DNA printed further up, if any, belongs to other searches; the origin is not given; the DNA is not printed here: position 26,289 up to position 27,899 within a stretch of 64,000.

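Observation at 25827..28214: Eukaryotic-like protein-kinase-fold protein in an operon with a TerB-like protein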

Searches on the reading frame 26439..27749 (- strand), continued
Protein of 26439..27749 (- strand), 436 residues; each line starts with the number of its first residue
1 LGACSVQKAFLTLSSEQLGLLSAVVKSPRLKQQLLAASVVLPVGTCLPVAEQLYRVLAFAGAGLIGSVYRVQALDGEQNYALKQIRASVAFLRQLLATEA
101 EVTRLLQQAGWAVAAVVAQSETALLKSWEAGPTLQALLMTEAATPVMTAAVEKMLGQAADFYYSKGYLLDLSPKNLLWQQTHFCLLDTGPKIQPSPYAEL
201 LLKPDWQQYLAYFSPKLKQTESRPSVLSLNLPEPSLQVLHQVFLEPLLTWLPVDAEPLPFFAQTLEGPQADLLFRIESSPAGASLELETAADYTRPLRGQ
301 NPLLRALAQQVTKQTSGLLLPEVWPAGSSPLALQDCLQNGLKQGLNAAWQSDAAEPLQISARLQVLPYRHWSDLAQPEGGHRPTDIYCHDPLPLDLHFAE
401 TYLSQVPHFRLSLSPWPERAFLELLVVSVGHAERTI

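Call 37: search_protein_representatives(alignment_id=A2)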
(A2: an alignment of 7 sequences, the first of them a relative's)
Query: 7 sequences, 642 profile positions. Proteins with E-value up to 0.001 (for the whole library): 2871; up to 1e-10: 49; up to 1e-30: 31. The best 150 are listed.
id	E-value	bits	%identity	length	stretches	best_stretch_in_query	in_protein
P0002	9.2e-294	992.2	-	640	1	1-640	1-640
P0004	7.3e-274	926.5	-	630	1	5-641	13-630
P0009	4.2e-273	924.0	-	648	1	5-641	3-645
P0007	5.0e-268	907.2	-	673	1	6-641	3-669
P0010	2.8e-257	871.7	-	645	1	4-640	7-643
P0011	4.1e-216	735.7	-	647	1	6-640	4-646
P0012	1.0e-198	678.2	-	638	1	15-641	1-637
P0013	3.5e-192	656.6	-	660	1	4-640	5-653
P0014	1.6e-188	644.5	-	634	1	5-641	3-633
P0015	1.1e-186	638.4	-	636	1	5-640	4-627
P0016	1.2e-185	635.0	-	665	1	5-639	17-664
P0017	1.4e-183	628.2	-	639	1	29-641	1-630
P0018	3.3e-183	627.0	-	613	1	6-640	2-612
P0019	1.3e-172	592.0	-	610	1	29-641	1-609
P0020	2.9e-172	590.8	-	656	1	6-640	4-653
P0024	1.1e-146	506.3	-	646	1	5-640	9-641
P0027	2.7e-65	237.4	-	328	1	5-312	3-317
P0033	8.8e-56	206.0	-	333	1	3-302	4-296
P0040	1.7e-14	69.6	-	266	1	86-263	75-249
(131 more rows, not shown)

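Call 40: find_related_loci(query=A2, collection=genome_contigs, flank=6000)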
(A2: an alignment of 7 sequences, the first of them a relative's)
Query A2 (640 aa) in genome_contigs; peptide patterns used: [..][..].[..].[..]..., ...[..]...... (x = any residue, [..] = any of these).
55 stretches matched a pattern; 12 encode a relative of the query (tblastn E <= 1e-3); 12 distinct loci.
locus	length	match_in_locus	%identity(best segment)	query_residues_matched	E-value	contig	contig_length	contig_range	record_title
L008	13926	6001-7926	80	1-640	0e+0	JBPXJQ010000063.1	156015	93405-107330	MAG: Candidatus Blackallbacteria bacterium isolate mt_P12 k141_92532, whole genome shotgun sequence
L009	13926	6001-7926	80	1-640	0e+0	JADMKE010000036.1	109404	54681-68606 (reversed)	MAG: Candidatus Sericytochromatia bacterium isolate MAG_89 NODE_231_length_109404_cov_19.299509, whole genome shotgun se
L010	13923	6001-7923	81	1-639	0e+0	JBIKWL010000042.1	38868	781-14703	MAG: Candidatus Sericytochromatia bacterium isolate ME2015-09-13_3300035666_group6_bin207 Rohwer_bin1392_scaffold_627_c1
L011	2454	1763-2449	81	1-229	3e-120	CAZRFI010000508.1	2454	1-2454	MAG TPA_asm: uncultured Candidatus Sericytochromatia bacterium isolate binchicken_co266_209 genome assembly, contig: NOD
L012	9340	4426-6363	37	6-640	1e-106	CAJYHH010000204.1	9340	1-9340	MAG: Candidatus Sericytochromatia bacterium isolate maxbin_SP350_1.003_cleaned genome assembly, contig: k127_215745, who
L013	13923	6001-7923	35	6-640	7e-96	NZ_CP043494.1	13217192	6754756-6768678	Archangium minus strain Cbm 6 chromosome, complete genome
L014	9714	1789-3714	35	6-639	3e-103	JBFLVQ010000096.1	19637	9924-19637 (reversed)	MAG: Acidobacteriota bacterium isolate MAG010 MAG010_96, whole genome shotgun sequence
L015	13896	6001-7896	35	8-639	4e-87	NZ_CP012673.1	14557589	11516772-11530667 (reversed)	Sorangium cellulosum strain So ce26 chromosome, complete genome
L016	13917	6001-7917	35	8-639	3e-84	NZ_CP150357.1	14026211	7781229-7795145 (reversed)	Sorangium sp. So ce1078 chromosome, complete genome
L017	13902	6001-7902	34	8-639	2e-82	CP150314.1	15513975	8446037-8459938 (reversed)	Sorangium sp. So ce134 chromosome, complete genome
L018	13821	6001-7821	30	8-638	1e-68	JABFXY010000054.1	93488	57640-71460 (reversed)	MAG: Polyangiaceae bacterium isolate Bin8.16 NODE_38_length_93488_cov_5.874980, whole genome shotgun sequence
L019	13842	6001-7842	38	8-640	1e-44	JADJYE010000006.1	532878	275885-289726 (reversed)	MAG: Polyangiaceae bacterium isolate Lyne_18-Q3-R50-59_BAT3C.601 tig00005179-10-5321780, whole genome shotgun sequence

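Call 45: find_homologous_proteins(query=A2, max_evalue=1e-20)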
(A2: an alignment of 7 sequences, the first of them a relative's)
Query A2 (7 sequences) (640 aa, profile of the alignment): 6 proteins with E <= 1e-20 among 8000 candidates.
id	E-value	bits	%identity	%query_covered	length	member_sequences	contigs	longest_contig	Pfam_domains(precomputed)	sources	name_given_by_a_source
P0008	0.0e+0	1012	33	99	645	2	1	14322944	-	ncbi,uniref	ncbi:hypothetical protein [Sorangium sp. So ce861]|uniref:hypothetical protein n=1 Tax=Sorangium sp.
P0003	1.8e-293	993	80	100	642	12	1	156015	-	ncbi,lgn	-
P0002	2.9e-293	992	100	100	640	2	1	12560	-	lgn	-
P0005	7.1e-289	978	35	99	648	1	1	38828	-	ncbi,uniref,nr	ncbi:serine/threonine-protein kinase [Archangium lipolyticum]|uniref:hypothetical protein n=1 Tax=Ar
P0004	2.3e-273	927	47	99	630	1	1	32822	-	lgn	-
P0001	1.6e-172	593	93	68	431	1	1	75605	-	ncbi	ncbi:MAG: hypothetical protein AB7I41_02735 [Candidatus Sericytochromatia bacterium]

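Call 48: search_solved_structures(query=A5, max_evalue=0.01, show_alignments=3)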
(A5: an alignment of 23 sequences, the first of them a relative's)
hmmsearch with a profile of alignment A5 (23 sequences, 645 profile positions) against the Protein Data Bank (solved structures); distinct sequences matched with E-value up to 0.01: 113 (the best 60 are shown).
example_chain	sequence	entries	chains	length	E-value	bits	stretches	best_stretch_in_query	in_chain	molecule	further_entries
2jam_A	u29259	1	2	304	1.7e-07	33.3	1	50-174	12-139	CALCIUM/CALMODULIN-DEPENDENT PROTEIN KINASE TYPE 1G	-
1koa_A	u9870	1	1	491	4.1e-06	28.8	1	48-185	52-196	TWITCHIN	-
6jkk_A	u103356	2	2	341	5.4e-06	28.4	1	27-83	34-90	Mitotic checkpoint control protein kinase BUB1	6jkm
3uto_A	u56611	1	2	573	5.5e-06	28.3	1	48-185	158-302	Twitchin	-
2w4o_A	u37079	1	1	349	2.1e-05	26.4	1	47-175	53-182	CALCIUM/CALMODULIN-DEPENDENT PROTEIN KINASE TYPE IV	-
9fqr_Er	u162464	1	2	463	3.3e-05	25.8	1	47-175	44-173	Calcium/calmodulin dependent protein kinase IV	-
1wmk_A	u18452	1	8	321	0.00021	23.1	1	46-173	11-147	Death-associated protein kinase 2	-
1zws_A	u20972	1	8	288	0.0003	22.6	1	46-173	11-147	DAP-kinase related protein 1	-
2a27_A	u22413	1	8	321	0.00034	22.4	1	46-173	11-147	Death-associated protein kinase 2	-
2a2a_A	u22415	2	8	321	0.00035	22.4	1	46-173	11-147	Death-associated protein kinase 2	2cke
1z9x_A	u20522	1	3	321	0.00035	22.4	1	46-173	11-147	Death-associated protein kinase 2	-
6paw_A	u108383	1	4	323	0.00035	22.4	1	46-173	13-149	Death-associated protein kinase 2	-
9esa_AAA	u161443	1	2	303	0.00047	22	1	43-173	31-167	Aurora kinase C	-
8vf6_A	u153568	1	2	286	0.00054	21.7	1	46-164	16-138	Serine/threonine-protein kinase 33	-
6gr8_A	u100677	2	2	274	0.00078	21.2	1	47-173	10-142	Aurora kinase C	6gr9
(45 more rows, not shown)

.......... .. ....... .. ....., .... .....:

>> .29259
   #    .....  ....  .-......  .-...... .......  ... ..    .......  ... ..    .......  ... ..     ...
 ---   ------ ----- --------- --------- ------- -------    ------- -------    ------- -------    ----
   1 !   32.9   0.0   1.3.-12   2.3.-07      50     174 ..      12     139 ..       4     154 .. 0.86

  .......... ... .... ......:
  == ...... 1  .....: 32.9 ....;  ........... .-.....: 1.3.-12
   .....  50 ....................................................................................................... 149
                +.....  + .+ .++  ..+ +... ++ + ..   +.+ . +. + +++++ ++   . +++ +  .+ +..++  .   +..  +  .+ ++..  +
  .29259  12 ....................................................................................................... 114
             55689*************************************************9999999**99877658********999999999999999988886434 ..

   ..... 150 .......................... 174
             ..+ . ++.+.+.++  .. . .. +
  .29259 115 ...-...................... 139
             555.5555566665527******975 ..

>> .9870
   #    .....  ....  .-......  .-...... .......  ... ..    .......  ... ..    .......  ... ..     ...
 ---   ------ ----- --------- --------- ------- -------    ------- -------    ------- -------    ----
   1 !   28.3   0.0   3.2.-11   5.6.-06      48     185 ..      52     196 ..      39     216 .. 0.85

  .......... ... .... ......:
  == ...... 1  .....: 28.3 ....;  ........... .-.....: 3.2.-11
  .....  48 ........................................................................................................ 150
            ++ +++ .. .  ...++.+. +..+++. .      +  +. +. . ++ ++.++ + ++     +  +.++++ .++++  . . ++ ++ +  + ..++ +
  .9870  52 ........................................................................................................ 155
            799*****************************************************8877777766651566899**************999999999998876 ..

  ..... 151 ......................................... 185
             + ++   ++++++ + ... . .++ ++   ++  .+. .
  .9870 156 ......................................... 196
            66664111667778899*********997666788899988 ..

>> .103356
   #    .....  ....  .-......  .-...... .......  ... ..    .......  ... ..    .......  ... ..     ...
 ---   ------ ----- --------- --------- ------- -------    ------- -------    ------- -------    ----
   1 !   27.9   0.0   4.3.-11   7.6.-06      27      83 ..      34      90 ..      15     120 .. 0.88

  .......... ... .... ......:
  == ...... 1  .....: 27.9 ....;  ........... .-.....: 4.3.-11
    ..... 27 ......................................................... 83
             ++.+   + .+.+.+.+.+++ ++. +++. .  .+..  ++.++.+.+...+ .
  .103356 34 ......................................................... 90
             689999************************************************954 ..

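Call 57: predict_structure(alignment_id=A5)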
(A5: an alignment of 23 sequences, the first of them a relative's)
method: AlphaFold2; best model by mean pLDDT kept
length: 640 residues; sequences in the alignment: 23
mean_pLDDT: 88.1   pTM: 0.90
mean pLDDT of the five models: 88.1, 86.7, 86.5, 84.9, 84.8
residues with pLDDT >= 90: 394; 70-90: 192; 50-70: 39; < 50: 15
segments of 3 or more residues with pLDDT < 50: 274-283, 315-317
pLDDT, mean of each block of 10 residues (from residue 1): 80 92 87 80 89 89 93 94 90 96 96 94 94 91 95 94 92 95 91 90 90 67 75 88 89 88 84 51 66 86 86 58 74 74 66 57 92 92 96 91 94 88 94 91 93 96 96 94 91 92 92 95 92 97 97 97 93 91 95 94 95 90 92 96
secondary structure, 60 per line:
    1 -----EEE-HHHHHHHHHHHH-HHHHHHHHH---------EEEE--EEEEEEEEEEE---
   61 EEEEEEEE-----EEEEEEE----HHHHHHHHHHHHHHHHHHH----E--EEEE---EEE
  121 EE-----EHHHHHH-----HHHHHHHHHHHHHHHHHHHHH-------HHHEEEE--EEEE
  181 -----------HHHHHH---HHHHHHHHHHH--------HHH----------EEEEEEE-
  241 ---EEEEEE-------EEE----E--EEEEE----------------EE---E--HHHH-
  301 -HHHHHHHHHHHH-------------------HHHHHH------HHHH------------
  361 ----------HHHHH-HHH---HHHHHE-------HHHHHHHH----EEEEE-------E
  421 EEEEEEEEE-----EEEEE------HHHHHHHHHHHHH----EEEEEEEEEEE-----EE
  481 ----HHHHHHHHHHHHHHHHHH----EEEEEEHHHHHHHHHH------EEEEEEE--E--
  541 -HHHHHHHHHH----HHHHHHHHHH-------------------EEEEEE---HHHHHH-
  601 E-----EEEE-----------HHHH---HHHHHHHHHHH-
elements in order: E6-8 H10-21 H23-31 E41-44 E47-57 E61-68 E74-80 H85-103 E111-114 E118-122 H129-134 H140-160 E171-174 E177-180 H192-197 H201-211 E233-239 E244-249 E257-259 E267-271 H296-299 H302-313 H333-338 H345-348 H371-375 H383-387 H396-403 E408-412 E420-429 E435-439 H446-458 E463-473 H485-502 E507-512 H513-522 E529-535 H542-551 H556-565 E585-590 H594-599 E607-610 H622-625 H629-639

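Call 63: find_encoding_contigs(protein=P0027, flank=5000, max_places=2)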
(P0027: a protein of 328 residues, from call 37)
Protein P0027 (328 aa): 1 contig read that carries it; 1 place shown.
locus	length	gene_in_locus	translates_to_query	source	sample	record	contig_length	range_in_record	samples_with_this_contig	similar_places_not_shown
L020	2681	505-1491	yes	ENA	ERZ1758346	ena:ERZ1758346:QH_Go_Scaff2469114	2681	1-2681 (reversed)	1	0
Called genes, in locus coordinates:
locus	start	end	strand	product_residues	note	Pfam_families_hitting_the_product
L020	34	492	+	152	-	PF05099:TerB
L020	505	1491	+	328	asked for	-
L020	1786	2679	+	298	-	?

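Call 67: find_encoding_contigs(protein=P0033, flank=5000, max_places=2)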
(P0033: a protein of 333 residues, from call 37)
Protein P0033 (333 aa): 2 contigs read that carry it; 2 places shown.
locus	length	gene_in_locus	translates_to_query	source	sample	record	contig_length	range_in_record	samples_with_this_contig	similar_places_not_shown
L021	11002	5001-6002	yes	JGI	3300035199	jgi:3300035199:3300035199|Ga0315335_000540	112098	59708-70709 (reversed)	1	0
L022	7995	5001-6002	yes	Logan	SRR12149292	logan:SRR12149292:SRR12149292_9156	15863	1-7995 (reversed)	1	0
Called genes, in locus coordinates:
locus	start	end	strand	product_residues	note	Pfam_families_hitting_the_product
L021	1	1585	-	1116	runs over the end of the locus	PF00501:AMP-binding, PF23024:AMP-dom_DIP2-like, PF00550:PP-binding, PF00155:Aminotran_1_2, PF01212:Beta_elim_lyase (faint)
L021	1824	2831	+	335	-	PF01073:3Beta_HSD, PF01370:Epimerase, PF02719:Polysacc_synt_2 (faint), PF04321:RmlD_sub_bind, PF05368:NmrA, PF13460:NAD_binding_10, PF16363:GDP_Man_Dehyd, PF07993:NAD_binding_4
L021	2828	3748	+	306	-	PF01148:CTP_transf_1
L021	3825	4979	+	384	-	-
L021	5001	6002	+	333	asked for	-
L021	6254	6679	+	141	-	-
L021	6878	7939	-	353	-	PF08450:SGL (faint), PF17170:DUF5128 (faint), PF01436:NHL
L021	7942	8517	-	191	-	PF07883:Cupin_2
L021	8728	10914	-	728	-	-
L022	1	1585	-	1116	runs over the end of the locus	PF00501:AMP-binding, PF23024:AMP-dom_DIP2-like, PF00550:PP-binding, PF00155:Aminotran_1_2, PF01212:Beta_elim_lyase (faint)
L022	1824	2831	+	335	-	PF01073:3Beta_HSD, PF01370:Epimerase, PF02719:Polysacc_synt_2 (faint), PF04321:RmlD_sub_bind, PF05368:NmrA, PF13460:NAD_binding_10, PF16363:GDP_Man_Dehyd, PF07993:NAD_binding_4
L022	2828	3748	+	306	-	PF01148:CTP_transf_1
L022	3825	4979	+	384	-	-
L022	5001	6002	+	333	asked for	-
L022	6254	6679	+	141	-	-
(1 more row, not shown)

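Call 68: find_encoding_contigs(protein=P0040, flank=5000, max_places=2)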
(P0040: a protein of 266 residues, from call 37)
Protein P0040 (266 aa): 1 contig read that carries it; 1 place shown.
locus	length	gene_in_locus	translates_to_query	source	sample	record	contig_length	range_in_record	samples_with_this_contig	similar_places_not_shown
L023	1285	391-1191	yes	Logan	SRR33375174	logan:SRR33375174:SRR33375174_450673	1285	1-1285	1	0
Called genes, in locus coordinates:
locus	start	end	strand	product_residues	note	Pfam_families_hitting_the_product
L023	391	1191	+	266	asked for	-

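Call 72: find_related_loci(query=A5, collection=metagenome_contigs, flank=6000)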
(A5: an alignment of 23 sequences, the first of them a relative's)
Query A5 (640 aa) in metagenome_contigs; peptide patterns used: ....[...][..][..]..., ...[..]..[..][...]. (x = any residue, [..] = any of these).
138 stretches matched a pattern; 12 encode a relative of the query (tblastn E <= 1e-3); 12 distinct loci.
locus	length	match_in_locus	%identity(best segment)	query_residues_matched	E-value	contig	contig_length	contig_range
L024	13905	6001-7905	32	8-640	1e-98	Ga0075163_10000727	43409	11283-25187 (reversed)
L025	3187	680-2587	29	5-639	3e-88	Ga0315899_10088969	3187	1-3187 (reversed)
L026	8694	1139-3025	29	12-639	4e-85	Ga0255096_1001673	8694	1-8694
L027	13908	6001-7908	29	2-639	9e-85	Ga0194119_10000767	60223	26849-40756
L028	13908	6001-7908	29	2-639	9e-85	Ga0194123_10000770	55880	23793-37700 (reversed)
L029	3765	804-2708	28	2-639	2e-85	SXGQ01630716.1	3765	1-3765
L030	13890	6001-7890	30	10-640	1e-82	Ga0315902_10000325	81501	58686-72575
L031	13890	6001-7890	28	12-640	3e-79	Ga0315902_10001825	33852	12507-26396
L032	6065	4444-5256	33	7-269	2e-32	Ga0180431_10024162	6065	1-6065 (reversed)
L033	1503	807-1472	34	6-225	3e-32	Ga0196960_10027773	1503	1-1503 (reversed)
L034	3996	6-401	36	507-639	4e-22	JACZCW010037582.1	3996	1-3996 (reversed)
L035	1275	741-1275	29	12-187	3e-21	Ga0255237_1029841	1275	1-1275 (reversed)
